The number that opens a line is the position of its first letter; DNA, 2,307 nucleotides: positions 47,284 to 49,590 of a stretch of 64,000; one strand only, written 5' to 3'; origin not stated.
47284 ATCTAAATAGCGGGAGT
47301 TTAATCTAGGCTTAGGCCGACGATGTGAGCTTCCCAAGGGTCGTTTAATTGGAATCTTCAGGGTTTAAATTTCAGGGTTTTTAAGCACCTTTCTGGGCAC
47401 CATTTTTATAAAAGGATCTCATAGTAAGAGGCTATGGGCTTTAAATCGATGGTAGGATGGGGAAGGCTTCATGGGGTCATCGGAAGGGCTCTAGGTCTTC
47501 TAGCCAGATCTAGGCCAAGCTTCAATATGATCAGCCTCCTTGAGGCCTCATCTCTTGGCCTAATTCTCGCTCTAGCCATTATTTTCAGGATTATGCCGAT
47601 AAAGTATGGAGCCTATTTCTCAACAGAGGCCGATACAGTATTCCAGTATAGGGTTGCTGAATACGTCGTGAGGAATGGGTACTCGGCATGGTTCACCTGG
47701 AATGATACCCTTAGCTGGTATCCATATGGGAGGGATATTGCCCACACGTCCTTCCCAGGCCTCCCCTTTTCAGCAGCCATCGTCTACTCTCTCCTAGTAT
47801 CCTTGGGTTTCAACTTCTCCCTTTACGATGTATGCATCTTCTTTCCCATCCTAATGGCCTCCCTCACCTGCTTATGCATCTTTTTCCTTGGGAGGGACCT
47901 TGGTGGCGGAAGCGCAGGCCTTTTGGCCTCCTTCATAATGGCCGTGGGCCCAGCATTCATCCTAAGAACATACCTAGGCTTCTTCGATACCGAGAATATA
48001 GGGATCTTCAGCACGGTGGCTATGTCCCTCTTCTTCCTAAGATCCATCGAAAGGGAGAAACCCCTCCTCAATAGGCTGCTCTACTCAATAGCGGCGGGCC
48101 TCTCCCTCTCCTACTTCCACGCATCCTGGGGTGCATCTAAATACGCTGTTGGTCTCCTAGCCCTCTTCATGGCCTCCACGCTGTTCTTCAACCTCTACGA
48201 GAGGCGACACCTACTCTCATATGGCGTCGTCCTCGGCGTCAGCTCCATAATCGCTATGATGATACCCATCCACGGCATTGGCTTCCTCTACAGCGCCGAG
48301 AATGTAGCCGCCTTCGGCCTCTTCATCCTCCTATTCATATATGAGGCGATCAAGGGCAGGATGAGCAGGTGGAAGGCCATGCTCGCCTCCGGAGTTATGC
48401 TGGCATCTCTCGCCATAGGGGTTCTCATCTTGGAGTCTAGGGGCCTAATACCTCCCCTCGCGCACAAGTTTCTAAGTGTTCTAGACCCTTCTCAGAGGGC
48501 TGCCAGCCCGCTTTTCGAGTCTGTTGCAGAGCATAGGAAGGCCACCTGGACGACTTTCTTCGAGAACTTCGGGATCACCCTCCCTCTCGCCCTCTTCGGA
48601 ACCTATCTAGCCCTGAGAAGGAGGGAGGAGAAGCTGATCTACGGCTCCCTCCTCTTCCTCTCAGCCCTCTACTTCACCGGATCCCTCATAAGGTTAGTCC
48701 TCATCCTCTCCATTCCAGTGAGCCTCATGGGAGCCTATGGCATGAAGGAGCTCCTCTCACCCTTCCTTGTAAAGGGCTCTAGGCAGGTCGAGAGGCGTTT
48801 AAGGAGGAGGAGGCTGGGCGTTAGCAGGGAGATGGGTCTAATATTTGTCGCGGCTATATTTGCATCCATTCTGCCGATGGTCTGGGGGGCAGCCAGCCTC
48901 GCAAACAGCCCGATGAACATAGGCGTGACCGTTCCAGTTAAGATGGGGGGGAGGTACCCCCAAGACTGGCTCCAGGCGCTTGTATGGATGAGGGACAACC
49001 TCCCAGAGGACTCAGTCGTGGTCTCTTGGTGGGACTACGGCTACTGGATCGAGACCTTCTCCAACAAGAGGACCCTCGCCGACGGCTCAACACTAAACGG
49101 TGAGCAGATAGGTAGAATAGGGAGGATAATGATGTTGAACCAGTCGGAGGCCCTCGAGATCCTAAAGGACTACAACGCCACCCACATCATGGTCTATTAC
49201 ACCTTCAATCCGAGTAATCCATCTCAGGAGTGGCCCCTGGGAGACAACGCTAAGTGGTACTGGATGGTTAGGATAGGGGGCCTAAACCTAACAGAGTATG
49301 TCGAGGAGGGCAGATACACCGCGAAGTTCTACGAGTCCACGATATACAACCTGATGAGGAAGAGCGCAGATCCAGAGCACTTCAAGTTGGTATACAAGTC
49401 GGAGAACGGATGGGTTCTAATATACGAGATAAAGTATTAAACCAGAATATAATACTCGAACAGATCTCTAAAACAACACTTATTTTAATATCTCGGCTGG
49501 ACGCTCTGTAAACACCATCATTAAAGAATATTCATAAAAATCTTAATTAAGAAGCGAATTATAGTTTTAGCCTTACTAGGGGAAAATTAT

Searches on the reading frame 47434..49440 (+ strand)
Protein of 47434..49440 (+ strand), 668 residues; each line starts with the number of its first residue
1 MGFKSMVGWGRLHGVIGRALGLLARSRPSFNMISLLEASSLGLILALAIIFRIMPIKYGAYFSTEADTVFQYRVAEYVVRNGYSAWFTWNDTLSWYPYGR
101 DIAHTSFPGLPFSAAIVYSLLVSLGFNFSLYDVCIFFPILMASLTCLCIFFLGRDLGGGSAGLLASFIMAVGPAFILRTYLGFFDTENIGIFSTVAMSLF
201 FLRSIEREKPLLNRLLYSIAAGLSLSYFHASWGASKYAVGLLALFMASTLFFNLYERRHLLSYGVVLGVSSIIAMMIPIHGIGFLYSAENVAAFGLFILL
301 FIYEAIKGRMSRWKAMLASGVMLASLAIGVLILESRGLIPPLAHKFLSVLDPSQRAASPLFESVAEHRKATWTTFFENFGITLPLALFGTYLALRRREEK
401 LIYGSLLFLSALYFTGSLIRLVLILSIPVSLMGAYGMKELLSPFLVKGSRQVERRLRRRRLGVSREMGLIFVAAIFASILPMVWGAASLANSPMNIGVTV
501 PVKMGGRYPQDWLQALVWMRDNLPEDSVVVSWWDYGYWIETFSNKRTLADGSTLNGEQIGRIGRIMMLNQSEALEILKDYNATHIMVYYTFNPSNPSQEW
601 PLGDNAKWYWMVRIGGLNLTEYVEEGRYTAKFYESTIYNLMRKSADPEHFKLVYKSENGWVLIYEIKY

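Call 54: search_protein_families(library=pfam, proteins=[L092:17243-17521:+], max_evalue=5)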
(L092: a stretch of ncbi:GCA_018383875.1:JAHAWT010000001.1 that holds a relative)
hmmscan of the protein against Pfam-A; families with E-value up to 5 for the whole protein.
L092:17243-17521:+ (92 aa): 0 families

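Call 88: search_protein_families(library=ncbifam, proteins=[L092:7676-8842:-], max_evalue=0.00001)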
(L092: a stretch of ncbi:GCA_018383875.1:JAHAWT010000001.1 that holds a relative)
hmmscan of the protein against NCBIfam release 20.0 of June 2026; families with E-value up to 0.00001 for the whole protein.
L092:7676-8842:- (388 aa): 3 families
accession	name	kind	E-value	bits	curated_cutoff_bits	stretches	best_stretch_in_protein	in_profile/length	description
TIGR00841.1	bass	subfamily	2.3e-15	56.7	326.3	1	153-375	91-311/321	bile acid:sodium symporter family transporter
TIGR00832.1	acr3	equivalog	1.1e-13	51.2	282.8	1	69-344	48-303/327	ACR3 family arsenite efflux transporter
NF047939.1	PantTportPanS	equivalog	1.5e-12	47.8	400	1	154-361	86-289/299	ketopantoate/pantoate/pantothenate transporter PanS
